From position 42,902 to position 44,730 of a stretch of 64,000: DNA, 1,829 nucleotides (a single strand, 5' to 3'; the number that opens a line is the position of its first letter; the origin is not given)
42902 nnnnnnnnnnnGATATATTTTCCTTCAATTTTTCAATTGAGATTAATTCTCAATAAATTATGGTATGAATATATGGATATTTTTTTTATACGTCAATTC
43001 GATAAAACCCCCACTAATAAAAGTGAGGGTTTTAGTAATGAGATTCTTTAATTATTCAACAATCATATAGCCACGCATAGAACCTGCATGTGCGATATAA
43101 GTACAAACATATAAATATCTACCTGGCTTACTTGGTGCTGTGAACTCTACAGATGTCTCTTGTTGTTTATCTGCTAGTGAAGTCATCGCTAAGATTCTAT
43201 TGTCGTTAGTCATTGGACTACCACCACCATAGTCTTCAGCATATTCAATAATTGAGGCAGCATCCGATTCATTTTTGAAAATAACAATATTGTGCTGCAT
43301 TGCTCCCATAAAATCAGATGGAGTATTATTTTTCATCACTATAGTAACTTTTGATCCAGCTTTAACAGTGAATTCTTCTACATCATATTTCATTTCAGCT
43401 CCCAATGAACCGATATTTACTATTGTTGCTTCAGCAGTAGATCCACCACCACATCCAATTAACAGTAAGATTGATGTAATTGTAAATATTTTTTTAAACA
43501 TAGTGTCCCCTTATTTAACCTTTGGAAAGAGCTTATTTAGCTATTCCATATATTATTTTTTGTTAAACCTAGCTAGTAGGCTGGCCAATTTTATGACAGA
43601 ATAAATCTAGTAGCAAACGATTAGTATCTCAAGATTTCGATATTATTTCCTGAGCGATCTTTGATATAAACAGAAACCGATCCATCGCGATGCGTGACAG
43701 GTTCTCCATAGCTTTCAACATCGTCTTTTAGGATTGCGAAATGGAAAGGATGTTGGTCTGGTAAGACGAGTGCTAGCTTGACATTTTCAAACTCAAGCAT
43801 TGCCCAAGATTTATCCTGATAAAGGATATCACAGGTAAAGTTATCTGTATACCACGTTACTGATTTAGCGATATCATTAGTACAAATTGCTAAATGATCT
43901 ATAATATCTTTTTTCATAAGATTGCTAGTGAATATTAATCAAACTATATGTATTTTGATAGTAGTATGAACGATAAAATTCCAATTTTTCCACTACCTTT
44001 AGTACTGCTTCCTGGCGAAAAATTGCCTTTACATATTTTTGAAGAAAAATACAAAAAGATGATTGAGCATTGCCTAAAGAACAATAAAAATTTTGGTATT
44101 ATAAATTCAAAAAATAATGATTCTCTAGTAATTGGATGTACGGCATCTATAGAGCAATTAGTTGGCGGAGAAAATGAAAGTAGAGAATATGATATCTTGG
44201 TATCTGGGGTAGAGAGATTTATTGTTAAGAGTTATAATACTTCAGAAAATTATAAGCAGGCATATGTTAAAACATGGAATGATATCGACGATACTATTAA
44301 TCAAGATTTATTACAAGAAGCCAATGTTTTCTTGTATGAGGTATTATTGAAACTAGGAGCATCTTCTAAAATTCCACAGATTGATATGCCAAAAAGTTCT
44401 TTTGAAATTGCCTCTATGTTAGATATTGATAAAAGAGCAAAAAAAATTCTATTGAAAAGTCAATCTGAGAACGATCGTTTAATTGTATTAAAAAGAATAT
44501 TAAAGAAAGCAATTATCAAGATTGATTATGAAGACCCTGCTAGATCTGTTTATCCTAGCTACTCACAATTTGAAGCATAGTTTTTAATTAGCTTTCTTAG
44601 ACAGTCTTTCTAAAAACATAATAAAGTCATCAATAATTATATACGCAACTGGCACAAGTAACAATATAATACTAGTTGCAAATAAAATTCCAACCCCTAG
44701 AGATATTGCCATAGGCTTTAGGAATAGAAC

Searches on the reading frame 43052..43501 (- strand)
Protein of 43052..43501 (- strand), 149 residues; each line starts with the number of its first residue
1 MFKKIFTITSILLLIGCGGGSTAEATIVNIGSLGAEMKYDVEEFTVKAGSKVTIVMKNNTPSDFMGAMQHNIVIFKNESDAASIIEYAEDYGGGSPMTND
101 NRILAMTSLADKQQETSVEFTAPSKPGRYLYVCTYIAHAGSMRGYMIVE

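Call 3: search_protein_families(library=pfam, proteins=[window:43052-43501:-], max_evalue=0.01)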
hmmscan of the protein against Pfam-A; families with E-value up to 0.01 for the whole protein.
window:43052-43501:- (149 aa): 4 families
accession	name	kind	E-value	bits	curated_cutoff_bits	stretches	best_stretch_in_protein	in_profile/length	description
PF00127.26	Copper-bind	-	8.2e-11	42.6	21.2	1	31-149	6-99/99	Copper binding proteins, plastocyanin/azurin family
PF13473.12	Cupredoxin_1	-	7.3e-05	23.2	27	0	35-148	28-104/104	Cupredoxin-like domain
PF04151.21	PPC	-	0.0035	18.6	25.9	1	40-132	3-66/70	Bacterial pre-peptidase C-terminal domain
PF23542.1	DUF1512_C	-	0.0046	17.3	25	1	3-73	70-139/175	Domain of unknown function (DUF1512) C-terminal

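Call 4: search_protein_families(library=ncbifam, proteins=[window:43052-43501:-], max_evalue=0.01)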
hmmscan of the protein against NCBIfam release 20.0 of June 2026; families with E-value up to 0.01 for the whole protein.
window:43052-43501:- (149 aa): 4 families
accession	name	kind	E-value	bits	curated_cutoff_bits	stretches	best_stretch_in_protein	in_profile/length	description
TIGR02695.1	azurin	equivalog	3.5e-09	37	105.1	1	35-146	9-123/125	azurin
TIGR02657.1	amicyanin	equivalog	7.4e-06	26.3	110.2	0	35-62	4-31/83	amicyanin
TIGR04244.1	nitrous_NosZ_RR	equivalog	2e-05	23.4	625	1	40-149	523-627/627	TAT-dependent nitrous-oxide reductase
TIGR02656.1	cyanin_plasto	equivalog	0.00085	19.7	87.85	0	28-149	3-99/99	plastocyanin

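Call 19: search_solved_structures(query=window:43052-43501:-, max_evalue=1, show_alignments=2)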
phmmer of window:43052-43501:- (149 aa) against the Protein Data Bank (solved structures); distinct sequences matched with E-value up to 1: 111 (the best 60 are shown).
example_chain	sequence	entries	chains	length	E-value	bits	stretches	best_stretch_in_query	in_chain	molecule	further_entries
6kol_A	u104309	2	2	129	1.4e-18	70.4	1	18-148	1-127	Blue (Type 1) copper domain protein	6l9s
2aan_A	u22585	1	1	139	8.5e-17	64.7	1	17-148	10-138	auracyanin A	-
1cuo_A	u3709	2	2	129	5.9e-06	29.6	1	34-147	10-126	PROTEIN (AZURIN ISO-2) | Azurin iso-2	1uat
1ov8_A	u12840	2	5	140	1.8e-05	28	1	65-146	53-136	Auracyanin B | PROTEIN (AURACYANIN)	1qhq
7tc5_A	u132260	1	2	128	9.8e-05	25.6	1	36-147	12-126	Azurin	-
2n0m_A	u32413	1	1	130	0.00011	25.5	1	36-146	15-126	Lipid modified azurin protein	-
1gr7_A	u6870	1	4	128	0.00021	24.6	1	36-146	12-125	AZURIN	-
2aza_A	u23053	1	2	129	0.00021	24.5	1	36-146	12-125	AZURIN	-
3ay2_A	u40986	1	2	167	0.00021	24.5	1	36-146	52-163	Lipid modified azurin protein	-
2i7s_A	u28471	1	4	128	0.00024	24.3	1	36-147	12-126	Azurin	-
1nzr_A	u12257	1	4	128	0.00039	23.6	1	36-146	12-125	AZURIN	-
7tc6_A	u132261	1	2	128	0.0004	23.6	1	36-147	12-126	Azurin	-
1ezl_A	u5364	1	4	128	0.0006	23.1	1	35-146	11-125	AZURIN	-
2idf_A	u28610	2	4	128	0.0007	22.8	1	36-146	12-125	Azurin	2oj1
3fsw_A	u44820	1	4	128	0.00071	22.8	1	36-147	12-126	Azurin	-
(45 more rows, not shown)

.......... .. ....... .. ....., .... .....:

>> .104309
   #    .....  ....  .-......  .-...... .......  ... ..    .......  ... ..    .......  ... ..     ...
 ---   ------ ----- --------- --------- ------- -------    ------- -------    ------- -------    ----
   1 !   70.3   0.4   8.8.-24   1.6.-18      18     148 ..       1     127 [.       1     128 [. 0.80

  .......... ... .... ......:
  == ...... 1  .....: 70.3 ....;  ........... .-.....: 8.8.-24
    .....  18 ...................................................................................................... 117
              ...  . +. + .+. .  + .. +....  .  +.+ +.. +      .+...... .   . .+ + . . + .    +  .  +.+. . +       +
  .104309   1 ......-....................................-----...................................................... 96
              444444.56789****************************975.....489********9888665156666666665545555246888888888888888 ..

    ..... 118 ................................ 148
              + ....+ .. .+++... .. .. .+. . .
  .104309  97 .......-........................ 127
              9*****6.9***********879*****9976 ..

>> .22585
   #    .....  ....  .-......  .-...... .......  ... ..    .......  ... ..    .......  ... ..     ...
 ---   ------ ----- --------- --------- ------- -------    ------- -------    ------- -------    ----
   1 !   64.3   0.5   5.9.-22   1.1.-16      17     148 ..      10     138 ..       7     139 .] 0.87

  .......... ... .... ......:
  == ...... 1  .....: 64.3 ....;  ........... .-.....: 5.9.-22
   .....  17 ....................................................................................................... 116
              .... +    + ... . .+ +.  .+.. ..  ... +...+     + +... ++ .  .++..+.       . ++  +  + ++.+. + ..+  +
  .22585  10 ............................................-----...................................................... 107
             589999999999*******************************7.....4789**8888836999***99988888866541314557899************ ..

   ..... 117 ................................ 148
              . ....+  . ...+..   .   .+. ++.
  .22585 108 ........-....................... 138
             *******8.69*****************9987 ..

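Call 20: find_homologous_proteins(query=window:43052-43501:-)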
Query window:43052-43501:- (149 aa): 114 proteins with E <= 0.001 among 179 candidates.
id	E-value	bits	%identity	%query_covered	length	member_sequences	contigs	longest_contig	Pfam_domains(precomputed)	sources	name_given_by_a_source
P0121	3.4e-90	317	98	100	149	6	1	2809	PF00127.27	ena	-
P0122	9.1e-89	312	97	100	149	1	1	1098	PF00127.27,PF13473.13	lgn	-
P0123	4.6e-82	291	93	100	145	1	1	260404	PF00127.27,PF13473.13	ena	-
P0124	3.1e-70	252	83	100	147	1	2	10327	PF00127.27,PF13473.13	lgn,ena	-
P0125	3.0e-69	249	81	100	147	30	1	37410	PF00127.27,PF13473.13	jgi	-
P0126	8.2e-69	248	81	100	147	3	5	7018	PF00127.27,PF13473.13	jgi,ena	-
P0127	9.5e-68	244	100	76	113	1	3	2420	PF00127.27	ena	-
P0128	1.5e-67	244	79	100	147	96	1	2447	PF00127.27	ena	-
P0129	1.5e-66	240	77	99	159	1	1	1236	PF00127.27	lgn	-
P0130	2.2e-65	237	77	100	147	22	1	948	PF00127.27,PF13473.13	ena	-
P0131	3.6e-62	226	72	100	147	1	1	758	PF00127.27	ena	-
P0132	8.8e-61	222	70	100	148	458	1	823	PF00127.27,PF13473.13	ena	-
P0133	1.2e-60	221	70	100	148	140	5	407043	PF00127.27,PF13473.13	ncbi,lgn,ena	-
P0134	2.7e-60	220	71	100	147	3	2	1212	PF00127.27,PF13473.13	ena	-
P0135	2.7e-60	220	78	92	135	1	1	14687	PF00127.27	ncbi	ncbi:MAG: plastocyanin/azurin family copper-binding protein, partial [bacterium]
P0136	3.2e-60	220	70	100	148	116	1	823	PF00127.27,PF13473.13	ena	-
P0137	1.2e-59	218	69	100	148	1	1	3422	PF00127.27,PF13473.13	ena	-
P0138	2.2e-59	217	69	99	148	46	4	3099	PF00127.27,PF13473.13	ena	-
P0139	2.3e-59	217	75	89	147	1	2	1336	PF00127.27,PF13473.13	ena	-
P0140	8.5e-59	215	74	89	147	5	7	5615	PF00127.27,PF13473.13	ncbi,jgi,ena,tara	tara:strand:+ start:360 stop:803 length:444 start_codon:yes stop_codon:yes gene_type:complete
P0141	1.4e-58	215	68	100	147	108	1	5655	PF00127.27,PF13473.13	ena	-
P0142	1.6e-58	214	74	89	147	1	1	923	PF00127.27,PF13473.13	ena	-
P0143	2.4e-58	214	68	100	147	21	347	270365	PF00127.27,PF13473.13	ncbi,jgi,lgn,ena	-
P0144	3.5e-58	213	76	89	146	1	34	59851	PF00127.27,PF13473.13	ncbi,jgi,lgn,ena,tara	tara:strand:- start:6470 stop:6910 length:441 start_codon:yes stop_codon:yes gene_type:complete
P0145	4.4e-58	213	73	89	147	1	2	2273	PF00127.27,PF13473.13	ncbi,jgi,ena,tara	tara:strand:+ start:165 stop:608 length:444 start_codon:yes stop_codon:yes gene_type:complete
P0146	1.0e-57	212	71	99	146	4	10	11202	PF00127.27,PF13473.13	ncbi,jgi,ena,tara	tara:strand:+ start:41 stop:481 length:441 start_codon:yes stop_codon:yes gene_type:complete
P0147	1.2e-57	212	71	99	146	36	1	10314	PF00127.27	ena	-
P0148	1.7e-57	211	75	89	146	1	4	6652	PF00127.27,PF13473.13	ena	-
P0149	1.8e-57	211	69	100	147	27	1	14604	PF00127.27,PF13473.13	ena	-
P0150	3.1e-57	210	73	89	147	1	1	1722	PF00127.27,PF13473.13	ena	-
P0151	1.5e-56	208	71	94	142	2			PF00127.27,PF13473.13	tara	tara:strand:+ start:149 stop:577 length:429 start_codon:yes stop_codon:yes gene_type:complete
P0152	1.8e-56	208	74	89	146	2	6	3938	PF00127.27,PF13473.13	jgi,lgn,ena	jgi:plastocyanin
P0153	2.5e-56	207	67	100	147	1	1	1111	PF00127.27,PF13473.13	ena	-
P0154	2.6e-56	207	74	89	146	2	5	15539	PF00127.27,PF13473.13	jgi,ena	jgi:plastocyanin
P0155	3.5e-56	207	74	89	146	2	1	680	PF00127.27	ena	-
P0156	3.6e-56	207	73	89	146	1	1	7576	PF00127.27,PF13473.13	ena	-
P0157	3.9e-56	207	66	100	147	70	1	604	PF00127.27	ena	-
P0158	4.9e-56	206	72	89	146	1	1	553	PF00127.27,PF13473.13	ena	-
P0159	9.5e-56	205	72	89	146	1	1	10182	PF00127.27,PF13473.13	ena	-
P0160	1.8e-54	201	71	89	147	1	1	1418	PF00127.27,PF13473.13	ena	-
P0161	5.4e-52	193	62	99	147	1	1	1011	PF00127.27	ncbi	-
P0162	5.6e-52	193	62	99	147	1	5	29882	PF00127.27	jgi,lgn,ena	-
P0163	5.8e-52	193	62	99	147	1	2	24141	PF00127.27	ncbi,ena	-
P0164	6.1e-52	193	65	91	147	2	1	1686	PF00127.27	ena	-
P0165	6.7e-52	193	60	99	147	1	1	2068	PF00127.27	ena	-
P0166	7.1e-52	193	64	93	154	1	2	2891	PF00127.27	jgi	jgi:plastocyanin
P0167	7.2e-52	193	64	93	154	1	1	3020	PF00127.27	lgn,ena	-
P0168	7.4e-52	193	64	93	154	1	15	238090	PF00127.27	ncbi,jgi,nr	ncbi:MAG TPA: hypothetical protein EYO99_00810 [Candidatus Marinimicrobia bacterium]|jgi:plastocyani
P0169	7.4e-52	193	64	93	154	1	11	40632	PF00127.27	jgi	jgi:plastocyanin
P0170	7.6e-52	193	62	99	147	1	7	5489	PF00127.27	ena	-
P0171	7.7e-52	193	62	99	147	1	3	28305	PF00127.27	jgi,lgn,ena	-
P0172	7.8e-52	193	62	99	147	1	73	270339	PF00127.27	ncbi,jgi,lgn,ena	-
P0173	8.0e-52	193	62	99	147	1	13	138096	PF00127.27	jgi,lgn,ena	-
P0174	8.2e-52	193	65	90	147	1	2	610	PF00127.27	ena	-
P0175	1.1e-51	192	64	93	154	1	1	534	PF00127.27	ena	-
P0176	1.5e-51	192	62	99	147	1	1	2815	PF00127.27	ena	-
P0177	1.9e-51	191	63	93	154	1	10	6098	PF00127.27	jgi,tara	jgi:plastocyanin|tara:strand:+ start:683 stop:1147 length:465 start_codon:yes stop_codon:yes gene_ty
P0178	2.1e-51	191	61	99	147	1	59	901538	PF00127.27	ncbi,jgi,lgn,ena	-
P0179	2.1e-51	191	61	99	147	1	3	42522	PF00127.27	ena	-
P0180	2.4e-51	191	61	99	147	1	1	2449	PF00127.27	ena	-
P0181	2.6e-51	191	63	93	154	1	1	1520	PF00127.27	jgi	jgi:plastocyanin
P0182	2.6e-51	191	63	93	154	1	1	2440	PF00127.27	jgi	jgi:plastocyanin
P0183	2.8e-51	191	61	99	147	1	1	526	PF00127.27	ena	-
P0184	2.8e-51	191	61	99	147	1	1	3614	PF00127.27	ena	-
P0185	2.8e-51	191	61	99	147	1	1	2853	PF00127.27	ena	-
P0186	2.9e-51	191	61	99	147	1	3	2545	PF00127.27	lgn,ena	-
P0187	3.0e-51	191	61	99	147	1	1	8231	PF00127.27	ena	-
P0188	4.6e-51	190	63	93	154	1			PF00127.27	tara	tara:strand:+ start:830 stop:1294 length:465 start_codon:yes stop_codon:yes gene_type:complete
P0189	4.9e-51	190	61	99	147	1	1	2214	PF00127.27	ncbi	-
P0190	5.9e-51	190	63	100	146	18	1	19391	PF00127.27,PF13473.13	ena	-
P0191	1.2e-50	189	63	93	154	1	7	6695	PF00127.27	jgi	jgi:plastocyanin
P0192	1.3e-50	189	61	99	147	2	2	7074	PF00127.27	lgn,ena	-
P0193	1.3e-50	189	61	99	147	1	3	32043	PF00127.27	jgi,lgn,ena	-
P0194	1.6e-50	189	60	99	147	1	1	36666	PF00127.27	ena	-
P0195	4.9e-50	187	60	99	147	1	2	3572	PF00127.27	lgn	-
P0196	5.0e-50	187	60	99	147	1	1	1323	PF00127.27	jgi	-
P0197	5.2e-50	187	59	99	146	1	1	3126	PF00127.27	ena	-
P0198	8.5e-50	186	66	100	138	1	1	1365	PF00127.27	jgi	-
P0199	1.1e-49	186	65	89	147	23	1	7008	PF00127.27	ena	-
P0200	1.6e-49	185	60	99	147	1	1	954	PF00127.27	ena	-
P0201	3.2e-49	184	60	99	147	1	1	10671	PF00127.27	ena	-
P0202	5.1e-49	184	59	99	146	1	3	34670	PF00127.27,PF13473.13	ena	-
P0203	6.0e-49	183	62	99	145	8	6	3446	PF00127.27,PF13473.13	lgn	-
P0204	1.2e-48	182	61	92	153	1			PF00127.27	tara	tara:strand:- start:1193 stop:1654 length:462 start_codon:yes stop_codon:yes gene_type:complete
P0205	1.3e-48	182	58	99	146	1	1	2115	PF00127.27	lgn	-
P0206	1.3e-48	182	58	99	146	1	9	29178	PF00127.27,PF13473.13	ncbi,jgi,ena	-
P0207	1.7e-48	182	61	92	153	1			PF00127.27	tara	tara:strand:+ start:329 stop:790 length:462 start_codon:yes stop_codon:yes gene_type:complete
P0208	1.7e-48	182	58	99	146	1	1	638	PF00127.27,PF13473.13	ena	-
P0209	1.8e-48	182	58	99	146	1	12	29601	PF00127.27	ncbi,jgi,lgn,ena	-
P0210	4.9e-48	180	57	99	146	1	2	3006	PF00127.27,PF13473.13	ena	-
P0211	7.9e-48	180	57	99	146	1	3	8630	PF00127.27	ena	-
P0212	8.1e-48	180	57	99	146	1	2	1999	PF00127.27,PF13473.13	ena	-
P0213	1.1e-47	179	57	99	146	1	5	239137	PF00127.27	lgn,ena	-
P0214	1.8e-47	179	78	76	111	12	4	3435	PF00127.27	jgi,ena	jgi:plastocyanin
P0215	1.4e-45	173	60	92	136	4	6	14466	PF00127.27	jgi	-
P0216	8.6e-40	154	59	89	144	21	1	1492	PF00127.27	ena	-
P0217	2.7e-37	146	72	67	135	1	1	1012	PF00127.27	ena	-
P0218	1.5e-36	143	65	76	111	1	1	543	PF00127.27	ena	-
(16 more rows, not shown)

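Call 46: find_related_loci(query=A3, collection=metagenome_contigs, flank=6000)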
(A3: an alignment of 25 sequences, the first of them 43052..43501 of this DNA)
Query A3 (149 aa) in metagenome_contigs; peptide patterns used: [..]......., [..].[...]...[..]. (x = any residue, [..] = any of these).
232 stretches matched a pattern; 97 encode a relative of the query (tblastn E <= 1e-3); the best 80 are kept; 80 distinct loci.
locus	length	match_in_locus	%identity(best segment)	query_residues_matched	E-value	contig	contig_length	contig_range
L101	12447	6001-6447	100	1-149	2e-99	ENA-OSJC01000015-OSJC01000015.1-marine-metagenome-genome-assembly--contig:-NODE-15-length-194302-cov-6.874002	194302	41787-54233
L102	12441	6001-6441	88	1-149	9e-82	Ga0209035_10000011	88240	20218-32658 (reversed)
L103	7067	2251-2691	87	1-149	3e-81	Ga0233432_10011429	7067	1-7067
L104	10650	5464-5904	87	1-149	3e-81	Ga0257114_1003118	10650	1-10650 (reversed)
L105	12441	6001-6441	87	1-149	3e-81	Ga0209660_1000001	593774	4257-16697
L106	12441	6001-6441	87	1-149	3e-81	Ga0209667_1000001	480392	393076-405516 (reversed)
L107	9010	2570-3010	82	1-149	3e-77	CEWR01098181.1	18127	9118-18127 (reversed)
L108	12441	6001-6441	79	1-149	4e-76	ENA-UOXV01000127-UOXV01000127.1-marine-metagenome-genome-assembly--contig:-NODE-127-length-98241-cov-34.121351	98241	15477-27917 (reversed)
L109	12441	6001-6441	79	1-149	4e-76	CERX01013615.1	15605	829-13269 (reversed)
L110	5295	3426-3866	79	1-149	4e-76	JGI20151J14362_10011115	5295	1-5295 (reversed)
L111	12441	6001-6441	79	1-149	7e-76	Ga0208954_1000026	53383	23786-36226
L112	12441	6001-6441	79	1-149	2e-75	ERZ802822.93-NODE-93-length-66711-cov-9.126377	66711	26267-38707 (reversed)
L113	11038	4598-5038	79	1-149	4e-75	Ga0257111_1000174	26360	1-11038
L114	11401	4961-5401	78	1-149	5e-75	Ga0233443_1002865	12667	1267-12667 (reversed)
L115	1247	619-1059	79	1-149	1e-79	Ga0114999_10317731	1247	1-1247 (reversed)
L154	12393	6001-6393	76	17-149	4e-62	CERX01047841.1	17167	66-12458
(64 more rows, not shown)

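Call 51: search_protein_families(library=pfam, proteins=[L109:6518-7567:+, L109:7571-9169:+, L109:9171-9821:+, L154:9804-10142:-, L154:10241-10552:+], max_evalue=0.001)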
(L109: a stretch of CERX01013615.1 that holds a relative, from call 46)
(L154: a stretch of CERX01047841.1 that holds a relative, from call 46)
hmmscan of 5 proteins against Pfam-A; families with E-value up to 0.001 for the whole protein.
L109:6518-7567:+ (349 aa): 4 families
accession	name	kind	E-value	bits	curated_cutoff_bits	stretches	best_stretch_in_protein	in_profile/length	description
PF01547.30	SBP_bac_1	-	9.6e-27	95.2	26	1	46-294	13-306/307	Bacterial extracellular solute-binding protein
PF13343.11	SBP_bac_6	-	9.7e-21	74.8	24.6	1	83-309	5-222/245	Bacterial extracellular solute-binding protein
PF13416.11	SBP_bac_8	-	5.8e-16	59.5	27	1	48-316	3-271/279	Bacterial extracellular solute-binding protein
PF13531.11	SBP_bac_11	-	3e-15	57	25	1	48-297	17-221/227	Bacterial extracellular solute-binding protein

L109:7571-9169:+ (532 aa): 1 family
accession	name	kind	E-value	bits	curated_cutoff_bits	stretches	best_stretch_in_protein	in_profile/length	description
PF00528.27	BPD_transp_1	-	8.4e-16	58.7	26.4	2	68-255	3-170/184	Binding-protein-dependent transport system inner membrane component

L109:9171-9821:+ (216 aa): 3 families
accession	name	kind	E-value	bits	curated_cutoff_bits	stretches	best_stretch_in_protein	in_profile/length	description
PF00005.33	ABC_tran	-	8.8e-33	114.2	25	1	20-162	1-136/137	ABC transporter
PF13304.12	AAA_21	-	2.2e-08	34.9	27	1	32-135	1-116/304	AAA domain, putative AbiEii toxin, Type IV TA system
PF20703.3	nSTAND1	-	0.00097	19.3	27.1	0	26-48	29-51/379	Novel STAND NTPase 1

L154:9804-10142:- (112 aa): 1 family
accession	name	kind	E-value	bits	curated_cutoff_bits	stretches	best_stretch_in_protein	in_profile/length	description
PF01638.23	HxlR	-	5.2e-27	94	20.8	1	26-111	1-86/91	HxlR-like helix-turn-helix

L154:10241-10552:+ (103 aa): 1 family
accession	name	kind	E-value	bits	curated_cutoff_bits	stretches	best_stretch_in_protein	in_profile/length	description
PF09360.15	zf-CDGSH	-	4.3e-20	72.1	29.5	2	9-35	21-48/48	Iron-binding zinc finger CDGSH type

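Call 53: search_solved_structures(query=L109:6518-7567:+, max_evalue=0.00001)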
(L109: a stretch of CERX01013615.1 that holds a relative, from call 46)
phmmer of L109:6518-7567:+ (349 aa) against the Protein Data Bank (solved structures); distinct sequences matched with E-value up to 0.00001: 30.
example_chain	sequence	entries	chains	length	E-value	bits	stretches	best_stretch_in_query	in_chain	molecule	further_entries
6g7n_A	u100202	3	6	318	3.8e-102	345.3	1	33-349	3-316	Extracellular solute-binding protein, family 1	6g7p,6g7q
2pt1_A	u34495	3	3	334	1e-97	330.7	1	28-349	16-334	Iron transport protein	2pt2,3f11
2voz_A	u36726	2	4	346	1.5e-82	280.9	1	17-349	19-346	PERIPLASMIC IRON-BINDING PROTEIN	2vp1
1y4t_A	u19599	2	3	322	1.2e-76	261.5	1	32-348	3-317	putative iron-uptake ABC transport system periplasmic iron-binding protein | Putative iron-uptake ABC transport system,periplasmic iron-binding protein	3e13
8c4y_AAA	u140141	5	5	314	7.2e-70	239.2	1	30-348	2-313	Putative iron ABC transporter, substrate binding protein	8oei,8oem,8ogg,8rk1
7li0_A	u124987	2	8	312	1.1e-68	235.3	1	32-348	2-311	Fe(3+) ABC transporter substrate-binding protein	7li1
1y9u_A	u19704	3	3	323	2.6e-67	230.8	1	31-348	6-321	putative iron binding protein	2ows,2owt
1q35_A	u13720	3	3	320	4.6e-62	213.5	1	31-347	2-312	iron binding protein FbpA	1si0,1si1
2o6a_A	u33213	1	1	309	6e-34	121.1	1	33-312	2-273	Iron-utilization periplasmic protein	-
1d9v_A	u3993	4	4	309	1.2e-33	120.2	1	33-312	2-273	PROTEIN (iron-utilization periplasmic protein) | FERRIC IRON BINDING PROTEIN | Iron-utilization periplasmic protein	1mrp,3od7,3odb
2o68_A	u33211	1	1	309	4.1e-33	118.4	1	33-312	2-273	Iron-utilization periplasmic protein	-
1qw0_A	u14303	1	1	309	5.2e-33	118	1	33-312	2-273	Iron-utilization periplasmic protein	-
6iwf_A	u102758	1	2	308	7.1e-33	117.6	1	34-341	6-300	Ferric iron-binding protein HitA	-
6ivy_A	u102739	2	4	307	7.5e-33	117.5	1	34-341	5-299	Periplasmic Ferric iron-binding Protein HitA | Ferric iron-binding periplasmic protein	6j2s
3kn8_A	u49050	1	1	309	1.4e-32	116.6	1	33-312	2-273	Iron-utilization periplasmic protein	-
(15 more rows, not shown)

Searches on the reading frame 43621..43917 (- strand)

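Call 3: search_protein_families(library=pfam, proteins=[window:43621-43917:-], max_evalue=0.01)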
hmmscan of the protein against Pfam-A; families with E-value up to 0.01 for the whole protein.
window:43621-43917:- (98 aa): 1 family
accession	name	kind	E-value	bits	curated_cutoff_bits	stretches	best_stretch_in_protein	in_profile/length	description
PF00903.31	Glyoxalase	-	1.9e-07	31.9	20.6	1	6-36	2-32/121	Glyoxalase/Bleomycin resistance protein/Dioxygenase superfamily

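Call 4: search_protein_families(library=ncbifam, proteins=[window:43621-43917:-], max_evalue=0.01)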
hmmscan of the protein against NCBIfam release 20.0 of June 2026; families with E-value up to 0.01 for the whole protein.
window:43621-43917:- (98 aa): 5 families
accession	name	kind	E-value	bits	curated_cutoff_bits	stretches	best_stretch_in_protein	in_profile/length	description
NF003152.0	PRK04101.1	equivalog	0.00074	19.9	171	1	6-51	5-50/139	metallothiol transferase FosB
NF000085.1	Fos_BSH_Saur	exception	0.0011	19.3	260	1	6-51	5-50/139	FosB1/FosB3 family fosfomycin resistance bacillithiol transferase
NF000493.1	Fos_BSH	exception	0.0022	18.4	240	0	6-51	4-49/137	FosB/FosD family fosfomycin resistance bacillithiol transferase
NF038306.1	fosM_gen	equivalog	0.0025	18.2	255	0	6-54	4-52/137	FosM family fosfomycin resistance protein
NF000074.1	299782349_fosC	exception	0.0059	16.7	250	0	6-84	5-87/132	FosC2 family fosfomycin resistance glutathione transferase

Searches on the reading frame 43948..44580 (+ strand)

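Call 3: search_protein_families(library=pfam, proteins=[window:43948-44580:+], max_evalue=0.01)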
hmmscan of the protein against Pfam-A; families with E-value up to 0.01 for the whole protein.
window:43948-44580:+ (210 aa): 1 family
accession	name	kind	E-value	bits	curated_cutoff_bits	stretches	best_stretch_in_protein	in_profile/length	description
PF02190.22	LON_substr_bdg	-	1.4e-21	77.8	28.7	1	10-186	1-199/200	ATP-dependent protease La (LON) substrate-binding domain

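Call 4: search_protein_families(library=ncbifam, proteins=[window:43948-44580:+], max_evalue=0.01)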
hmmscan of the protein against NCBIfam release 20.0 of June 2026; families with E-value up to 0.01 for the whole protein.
window:43948-44580:+ (210 aa): 0 families
